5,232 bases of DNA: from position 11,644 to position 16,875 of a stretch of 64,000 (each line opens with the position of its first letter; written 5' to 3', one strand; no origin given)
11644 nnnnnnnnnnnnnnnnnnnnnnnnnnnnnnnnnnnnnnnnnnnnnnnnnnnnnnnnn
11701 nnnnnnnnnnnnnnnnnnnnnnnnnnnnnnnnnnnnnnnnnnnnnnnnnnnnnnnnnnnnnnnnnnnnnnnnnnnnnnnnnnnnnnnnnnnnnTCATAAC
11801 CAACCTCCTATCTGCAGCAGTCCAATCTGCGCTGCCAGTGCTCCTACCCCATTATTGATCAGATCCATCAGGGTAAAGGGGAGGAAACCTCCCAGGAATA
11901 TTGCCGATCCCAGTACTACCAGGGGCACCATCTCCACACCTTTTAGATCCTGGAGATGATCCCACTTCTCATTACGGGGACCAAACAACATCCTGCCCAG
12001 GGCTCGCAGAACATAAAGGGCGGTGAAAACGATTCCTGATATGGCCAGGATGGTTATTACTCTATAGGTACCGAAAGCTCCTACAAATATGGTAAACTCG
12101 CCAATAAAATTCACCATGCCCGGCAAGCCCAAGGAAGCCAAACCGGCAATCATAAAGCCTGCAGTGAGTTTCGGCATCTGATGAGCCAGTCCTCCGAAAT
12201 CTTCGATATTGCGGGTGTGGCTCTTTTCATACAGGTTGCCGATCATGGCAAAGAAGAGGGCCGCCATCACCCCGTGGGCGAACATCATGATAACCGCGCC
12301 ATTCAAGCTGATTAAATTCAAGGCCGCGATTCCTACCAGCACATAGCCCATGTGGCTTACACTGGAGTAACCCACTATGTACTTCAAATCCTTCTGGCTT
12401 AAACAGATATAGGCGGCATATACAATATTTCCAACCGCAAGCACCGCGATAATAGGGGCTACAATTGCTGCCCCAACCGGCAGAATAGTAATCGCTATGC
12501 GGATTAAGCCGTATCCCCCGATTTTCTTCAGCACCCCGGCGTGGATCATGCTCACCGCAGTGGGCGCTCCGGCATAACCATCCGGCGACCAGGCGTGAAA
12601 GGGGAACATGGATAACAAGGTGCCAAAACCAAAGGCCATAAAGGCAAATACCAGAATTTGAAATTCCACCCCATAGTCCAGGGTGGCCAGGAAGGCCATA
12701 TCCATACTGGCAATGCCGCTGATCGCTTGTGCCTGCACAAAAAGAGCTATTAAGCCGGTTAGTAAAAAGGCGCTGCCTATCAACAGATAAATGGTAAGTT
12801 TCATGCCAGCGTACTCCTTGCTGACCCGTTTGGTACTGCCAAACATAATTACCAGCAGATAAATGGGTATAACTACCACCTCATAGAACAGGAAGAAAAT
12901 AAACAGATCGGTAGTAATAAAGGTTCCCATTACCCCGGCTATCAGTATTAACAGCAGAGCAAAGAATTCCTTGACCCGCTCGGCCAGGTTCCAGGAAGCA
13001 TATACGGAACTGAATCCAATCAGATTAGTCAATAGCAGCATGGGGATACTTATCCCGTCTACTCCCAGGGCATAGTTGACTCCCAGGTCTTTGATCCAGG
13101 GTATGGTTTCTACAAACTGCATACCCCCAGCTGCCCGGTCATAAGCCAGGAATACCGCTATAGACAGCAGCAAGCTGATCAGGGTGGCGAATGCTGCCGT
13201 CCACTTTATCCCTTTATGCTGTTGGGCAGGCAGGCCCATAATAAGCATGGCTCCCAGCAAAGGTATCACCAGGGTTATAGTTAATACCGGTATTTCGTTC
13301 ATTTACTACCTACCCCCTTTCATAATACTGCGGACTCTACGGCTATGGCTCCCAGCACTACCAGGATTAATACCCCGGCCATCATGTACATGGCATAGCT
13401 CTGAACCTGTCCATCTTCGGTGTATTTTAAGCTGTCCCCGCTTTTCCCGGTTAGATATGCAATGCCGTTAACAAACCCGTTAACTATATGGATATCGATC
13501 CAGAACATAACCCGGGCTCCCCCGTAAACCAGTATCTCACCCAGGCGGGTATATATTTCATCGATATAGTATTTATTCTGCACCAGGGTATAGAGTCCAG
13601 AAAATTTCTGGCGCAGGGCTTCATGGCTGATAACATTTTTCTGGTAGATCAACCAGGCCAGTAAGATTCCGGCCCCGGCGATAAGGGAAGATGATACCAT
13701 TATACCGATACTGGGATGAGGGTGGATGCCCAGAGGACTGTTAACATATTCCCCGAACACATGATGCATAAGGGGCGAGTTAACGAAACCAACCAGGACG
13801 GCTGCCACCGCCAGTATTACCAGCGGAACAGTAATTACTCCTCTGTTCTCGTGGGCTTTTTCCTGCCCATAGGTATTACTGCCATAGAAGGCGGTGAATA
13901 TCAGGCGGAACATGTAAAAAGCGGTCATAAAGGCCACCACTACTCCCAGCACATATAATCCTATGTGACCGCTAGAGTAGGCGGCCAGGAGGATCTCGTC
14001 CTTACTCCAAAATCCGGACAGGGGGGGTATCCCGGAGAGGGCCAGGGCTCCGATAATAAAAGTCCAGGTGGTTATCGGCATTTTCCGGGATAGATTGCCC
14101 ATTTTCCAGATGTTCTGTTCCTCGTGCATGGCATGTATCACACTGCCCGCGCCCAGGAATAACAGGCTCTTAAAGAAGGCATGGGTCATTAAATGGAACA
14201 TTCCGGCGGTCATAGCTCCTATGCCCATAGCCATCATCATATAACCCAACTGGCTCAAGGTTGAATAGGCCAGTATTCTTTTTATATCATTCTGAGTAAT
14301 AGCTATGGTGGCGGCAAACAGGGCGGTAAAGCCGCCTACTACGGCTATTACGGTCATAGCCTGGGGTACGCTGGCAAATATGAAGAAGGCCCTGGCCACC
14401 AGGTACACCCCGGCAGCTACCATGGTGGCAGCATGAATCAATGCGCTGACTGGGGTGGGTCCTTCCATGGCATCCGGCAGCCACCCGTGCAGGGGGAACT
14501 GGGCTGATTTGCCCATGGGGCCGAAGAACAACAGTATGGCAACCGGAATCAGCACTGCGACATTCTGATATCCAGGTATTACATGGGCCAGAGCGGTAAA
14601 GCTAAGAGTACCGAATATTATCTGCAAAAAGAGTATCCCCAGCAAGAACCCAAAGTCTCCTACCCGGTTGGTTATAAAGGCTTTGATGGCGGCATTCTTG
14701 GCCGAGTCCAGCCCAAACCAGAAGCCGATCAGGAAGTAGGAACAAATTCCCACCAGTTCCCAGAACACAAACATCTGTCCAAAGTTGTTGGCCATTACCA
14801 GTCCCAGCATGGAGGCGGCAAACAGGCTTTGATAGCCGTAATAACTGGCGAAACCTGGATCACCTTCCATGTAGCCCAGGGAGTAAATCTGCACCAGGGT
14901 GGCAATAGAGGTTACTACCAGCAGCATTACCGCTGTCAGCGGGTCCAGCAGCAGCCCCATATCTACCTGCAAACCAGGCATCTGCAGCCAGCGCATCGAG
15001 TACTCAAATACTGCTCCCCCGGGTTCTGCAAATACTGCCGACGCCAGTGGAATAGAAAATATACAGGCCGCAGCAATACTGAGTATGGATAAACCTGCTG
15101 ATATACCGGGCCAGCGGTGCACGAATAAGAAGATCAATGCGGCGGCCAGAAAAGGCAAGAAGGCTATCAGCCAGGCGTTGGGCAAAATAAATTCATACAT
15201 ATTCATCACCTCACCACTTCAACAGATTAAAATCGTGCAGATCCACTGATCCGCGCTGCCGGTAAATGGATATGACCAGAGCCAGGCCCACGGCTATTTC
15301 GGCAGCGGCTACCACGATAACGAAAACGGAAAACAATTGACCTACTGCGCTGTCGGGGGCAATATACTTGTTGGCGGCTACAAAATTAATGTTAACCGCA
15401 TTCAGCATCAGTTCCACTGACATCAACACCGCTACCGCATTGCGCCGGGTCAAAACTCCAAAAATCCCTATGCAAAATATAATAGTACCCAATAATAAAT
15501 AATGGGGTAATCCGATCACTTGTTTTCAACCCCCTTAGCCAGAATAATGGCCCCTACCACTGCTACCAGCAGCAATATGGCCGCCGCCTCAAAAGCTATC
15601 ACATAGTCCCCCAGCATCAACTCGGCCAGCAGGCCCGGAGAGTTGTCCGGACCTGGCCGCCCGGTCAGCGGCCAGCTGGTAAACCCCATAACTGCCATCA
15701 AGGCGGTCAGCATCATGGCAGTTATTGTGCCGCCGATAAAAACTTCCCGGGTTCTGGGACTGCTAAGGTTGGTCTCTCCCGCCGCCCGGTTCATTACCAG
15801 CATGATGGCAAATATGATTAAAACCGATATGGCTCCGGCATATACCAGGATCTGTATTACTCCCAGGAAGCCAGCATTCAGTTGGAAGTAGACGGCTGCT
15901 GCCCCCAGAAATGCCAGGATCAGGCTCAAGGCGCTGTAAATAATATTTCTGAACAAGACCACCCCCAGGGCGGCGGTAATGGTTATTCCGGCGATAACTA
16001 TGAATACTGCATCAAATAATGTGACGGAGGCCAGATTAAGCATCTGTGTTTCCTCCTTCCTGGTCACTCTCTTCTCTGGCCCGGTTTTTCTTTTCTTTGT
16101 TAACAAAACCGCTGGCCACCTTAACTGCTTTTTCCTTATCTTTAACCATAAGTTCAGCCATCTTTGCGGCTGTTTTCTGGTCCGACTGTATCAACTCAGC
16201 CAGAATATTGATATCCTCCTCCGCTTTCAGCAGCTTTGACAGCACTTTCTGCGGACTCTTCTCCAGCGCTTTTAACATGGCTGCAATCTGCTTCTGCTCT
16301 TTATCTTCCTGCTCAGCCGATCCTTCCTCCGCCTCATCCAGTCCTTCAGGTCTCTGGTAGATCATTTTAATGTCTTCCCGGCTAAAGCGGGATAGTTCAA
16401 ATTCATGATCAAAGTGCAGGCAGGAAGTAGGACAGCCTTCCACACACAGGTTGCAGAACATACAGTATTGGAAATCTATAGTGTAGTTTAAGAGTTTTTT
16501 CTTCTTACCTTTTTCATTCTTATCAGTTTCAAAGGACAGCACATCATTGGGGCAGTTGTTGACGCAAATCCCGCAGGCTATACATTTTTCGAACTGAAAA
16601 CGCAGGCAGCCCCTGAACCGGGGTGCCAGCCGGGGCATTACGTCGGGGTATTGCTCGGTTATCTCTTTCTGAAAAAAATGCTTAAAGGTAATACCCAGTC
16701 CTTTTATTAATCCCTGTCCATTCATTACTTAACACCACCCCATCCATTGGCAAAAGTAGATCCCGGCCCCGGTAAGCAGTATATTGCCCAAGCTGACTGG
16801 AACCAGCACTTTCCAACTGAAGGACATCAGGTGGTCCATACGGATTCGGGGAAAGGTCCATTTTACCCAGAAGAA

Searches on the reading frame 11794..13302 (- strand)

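Call 10: search_protein_families(library=pfam, proteins=[window:11794-13302:-])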
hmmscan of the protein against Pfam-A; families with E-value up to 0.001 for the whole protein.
window:11794-13302:- (502 aa): 1 family
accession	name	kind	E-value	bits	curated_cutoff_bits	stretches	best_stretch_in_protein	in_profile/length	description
PF00361.26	Proton_antipo_M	-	4.4e-61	207.1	21.5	1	131-427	2-294/294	NADH:quinone oxidoreductase/Mrp antiporter, TM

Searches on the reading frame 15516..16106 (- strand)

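Call 10: search_protein_families(library=pfam, proteins=[window:15516-16106:-])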
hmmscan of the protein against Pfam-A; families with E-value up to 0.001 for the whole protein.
window:15516-16106:- (196 aa): 1 family
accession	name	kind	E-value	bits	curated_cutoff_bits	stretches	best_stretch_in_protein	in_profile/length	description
PF00499.25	Oxidored_q3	-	8e-35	120.2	33.2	1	46-189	2-146/146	NADH-ubiquinone/plastoquinone oxidoreductase chain 6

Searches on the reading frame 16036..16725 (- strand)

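Call 10: search_protein_families(library=pfam, proteins=[window:16036-16725:-])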
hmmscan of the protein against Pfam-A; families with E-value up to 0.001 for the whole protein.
window:16036-16725:- (229 aa): 10 families
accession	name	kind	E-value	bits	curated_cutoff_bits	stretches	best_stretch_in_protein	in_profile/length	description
PF00037.32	Fer4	-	4.5e-12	45.7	21.1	2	45-63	5-23/24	4Fe-4S binding domain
PF12838.12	Fer4_7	-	3.8e-11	43.7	27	1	47-101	1-51/52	4Fe-4S dicluster domain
PF13237.11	Fer4_10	-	6.2e-08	32.9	25.5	1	42-99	3-53/53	4Fe-4S dicluster domain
PF13187.11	Fer4_9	-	1.3e-07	31.9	27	1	47-102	1-51/52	4Fe-4S dicluster domain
PF13484.11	Fer4_16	-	4.4e-07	31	30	0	47-76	1-27/66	4Fe-4S double cluster binding domain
PF12797.12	Fer4_2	-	3.2e-06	27.2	24.5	1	45-59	7-21/22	4Fe-4S binding domain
PF14697.11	Fer4_21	-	4.2e-06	27.2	35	1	46-104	6-58/59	4Fe-4S dicluster domain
PF13183.11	Fer4_8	-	1.1e-05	26.3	27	1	45-100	2-66/68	4Fe-4S dicluster domain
PF12800.12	Fer4_4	-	0.00012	22.6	24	0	46-60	2-16/17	4Fe-4S binding domain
PF12837.12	Fer4_6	-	0.0006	20.1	25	1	46-62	7-23/24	4Fe-4S binding domain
